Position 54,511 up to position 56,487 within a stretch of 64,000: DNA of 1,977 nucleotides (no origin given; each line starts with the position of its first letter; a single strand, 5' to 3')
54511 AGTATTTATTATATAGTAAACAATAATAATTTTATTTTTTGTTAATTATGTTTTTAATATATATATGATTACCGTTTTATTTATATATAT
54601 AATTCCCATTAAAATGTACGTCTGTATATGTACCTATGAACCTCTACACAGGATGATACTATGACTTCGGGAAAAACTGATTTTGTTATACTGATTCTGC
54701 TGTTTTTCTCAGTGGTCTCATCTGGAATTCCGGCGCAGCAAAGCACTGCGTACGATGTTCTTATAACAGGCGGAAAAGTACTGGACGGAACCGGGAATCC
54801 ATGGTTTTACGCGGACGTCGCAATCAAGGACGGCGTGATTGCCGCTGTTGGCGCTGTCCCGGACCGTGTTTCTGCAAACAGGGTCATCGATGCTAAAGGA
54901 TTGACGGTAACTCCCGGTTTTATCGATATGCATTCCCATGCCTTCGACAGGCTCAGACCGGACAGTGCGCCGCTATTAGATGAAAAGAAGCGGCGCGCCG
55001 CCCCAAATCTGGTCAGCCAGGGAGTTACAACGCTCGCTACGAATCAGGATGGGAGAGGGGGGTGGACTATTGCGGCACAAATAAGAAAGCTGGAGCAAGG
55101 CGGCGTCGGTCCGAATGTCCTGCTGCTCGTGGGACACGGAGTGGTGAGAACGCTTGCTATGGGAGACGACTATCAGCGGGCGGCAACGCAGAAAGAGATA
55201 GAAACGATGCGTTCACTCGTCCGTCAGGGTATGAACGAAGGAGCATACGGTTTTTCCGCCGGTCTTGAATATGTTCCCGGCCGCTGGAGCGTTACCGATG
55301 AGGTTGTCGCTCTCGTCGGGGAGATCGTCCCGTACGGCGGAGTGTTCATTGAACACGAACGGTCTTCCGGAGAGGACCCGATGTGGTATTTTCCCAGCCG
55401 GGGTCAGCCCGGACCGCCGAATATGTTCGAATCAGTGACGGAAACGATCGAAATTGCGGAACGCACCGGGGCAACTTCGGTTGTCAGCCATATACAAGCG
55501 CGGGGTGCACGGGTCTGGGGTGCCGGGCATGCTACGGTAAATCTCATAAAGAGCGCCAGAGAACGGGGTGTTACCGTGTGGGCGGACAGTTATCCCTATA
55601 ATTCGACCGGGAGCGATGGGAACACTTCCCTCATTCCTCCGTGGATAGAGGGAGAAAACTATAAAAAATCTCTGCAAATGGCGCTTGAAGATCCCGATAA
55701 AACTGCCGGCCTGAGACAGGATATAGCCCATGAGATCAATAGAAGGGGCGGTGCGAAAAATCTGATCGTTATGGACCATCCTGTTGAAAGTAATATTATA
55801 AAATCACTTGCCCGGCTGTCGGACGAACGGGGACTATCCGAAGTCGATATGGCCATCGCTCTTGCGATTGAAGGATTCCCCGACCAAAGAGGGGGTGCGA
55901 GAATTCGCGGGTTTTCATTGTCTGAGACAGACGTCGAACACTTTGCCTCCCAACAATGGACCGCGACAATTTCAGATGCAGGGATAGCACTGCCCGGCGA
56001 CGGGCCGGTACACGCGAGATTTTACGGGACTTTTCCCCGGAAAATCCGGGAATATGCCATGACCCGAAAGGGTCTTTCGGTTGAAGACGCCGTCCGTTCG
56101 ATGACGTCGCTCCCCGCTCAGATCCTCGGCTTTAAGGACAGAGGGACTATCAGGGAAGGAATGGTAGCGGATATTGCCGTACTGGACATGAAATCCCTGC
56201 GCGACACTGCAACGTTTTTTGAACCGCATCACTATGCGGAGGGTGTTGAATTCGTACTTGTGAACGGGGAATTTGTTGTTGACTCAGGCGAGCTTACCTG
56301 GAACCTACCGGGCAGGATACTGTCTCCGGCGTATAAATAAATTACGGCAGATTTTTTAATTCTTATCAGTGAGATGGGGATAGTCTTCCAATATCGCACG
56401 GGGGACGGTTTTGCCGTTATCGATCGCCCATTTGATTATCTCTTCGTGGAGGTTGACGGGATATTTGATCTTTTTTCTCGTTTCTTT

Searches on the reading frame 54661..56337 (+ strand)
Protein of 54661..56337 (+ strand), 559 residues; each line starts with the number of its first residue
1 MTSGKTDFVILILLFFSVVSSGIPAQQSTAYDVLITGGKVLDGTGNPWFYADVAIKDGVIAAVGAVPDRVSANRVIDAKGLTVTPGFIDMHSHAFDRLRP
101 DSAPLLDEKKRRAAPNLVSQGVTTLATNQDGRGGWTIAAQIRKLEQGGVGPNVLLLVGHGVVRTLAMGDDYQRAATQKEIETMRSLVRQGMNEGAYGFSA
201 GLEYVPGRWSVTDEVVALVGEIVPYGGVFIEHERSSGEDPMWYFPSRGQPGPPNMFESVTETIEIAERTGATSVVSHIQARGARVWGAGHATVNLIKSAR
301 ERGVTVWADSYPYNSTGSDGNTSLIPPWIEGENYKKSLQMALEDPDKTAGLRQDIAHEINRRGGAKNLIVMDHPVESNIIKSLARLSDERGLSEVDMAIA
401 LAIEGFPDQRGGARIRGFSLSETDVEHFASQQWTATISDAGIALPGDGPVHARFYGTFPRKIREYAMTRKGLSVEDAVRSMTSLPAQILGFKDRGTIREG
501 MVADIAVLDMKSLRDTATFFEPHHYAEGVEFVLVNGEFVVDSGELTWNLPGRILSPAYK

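Call 42: list_cluster_members(proteins=[window:54661-56337:+, window:53126-53923:+, window:37215-39383:-, window:36608-37198:+, window:39904-40401:+, window:40652-41932:-, window:45905-47470:+, window:42841-43596:+, window:58836-59321:+, window:18664-21375:+])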
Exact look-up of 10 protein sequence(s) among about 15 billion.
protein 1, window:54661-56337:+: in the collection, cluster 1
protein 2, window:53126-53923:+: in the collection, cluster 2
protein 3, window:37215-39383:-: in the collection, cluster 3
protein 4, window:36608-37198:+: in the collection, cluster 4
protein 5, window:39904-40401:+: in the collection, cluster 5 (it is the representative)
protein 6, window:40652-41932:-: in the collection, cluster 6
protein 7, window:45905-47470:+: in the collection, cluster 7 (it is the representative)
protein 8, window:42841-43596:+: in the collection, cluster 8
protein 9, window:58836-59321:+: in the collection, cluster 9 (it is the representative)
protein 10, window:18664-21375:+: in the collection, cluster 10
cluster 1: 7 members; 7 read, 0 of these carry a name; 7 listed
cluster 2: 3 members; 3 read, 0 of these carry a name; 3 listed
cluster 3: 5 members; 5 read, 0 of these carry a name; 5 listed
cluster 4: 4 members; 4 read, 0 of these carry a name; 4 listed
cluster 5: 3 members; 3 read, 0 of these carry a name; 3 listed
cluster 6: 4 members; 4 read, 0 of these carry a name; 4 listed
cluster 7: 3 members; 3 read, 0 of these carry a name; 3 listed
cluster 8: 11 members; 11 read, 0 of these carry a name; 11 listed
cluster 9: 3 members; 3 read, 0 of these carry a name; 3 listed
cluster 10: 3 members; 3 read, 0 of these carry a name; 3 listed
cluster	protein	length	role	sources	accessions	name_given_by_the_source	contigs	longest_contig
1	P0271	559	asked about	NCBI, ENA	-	-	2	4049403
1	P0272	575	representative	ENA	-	-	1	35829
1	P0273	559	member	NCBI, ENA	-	-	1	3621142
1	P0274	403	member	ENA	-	-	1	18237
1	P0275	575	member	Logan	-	-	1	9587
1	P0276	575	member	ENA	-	-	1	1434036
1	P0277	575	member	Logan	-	-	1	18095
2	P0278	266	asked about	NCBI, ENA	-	-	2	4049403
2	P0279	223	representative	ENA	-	-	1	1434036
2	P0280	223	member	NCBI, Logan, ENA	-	-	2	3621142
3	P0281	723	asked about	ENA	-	-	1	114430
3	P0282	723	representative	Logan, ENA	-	-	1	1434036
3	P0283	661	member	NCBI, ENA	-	-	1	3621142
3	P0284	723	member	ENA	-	-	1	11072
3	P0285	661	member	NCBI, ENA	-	-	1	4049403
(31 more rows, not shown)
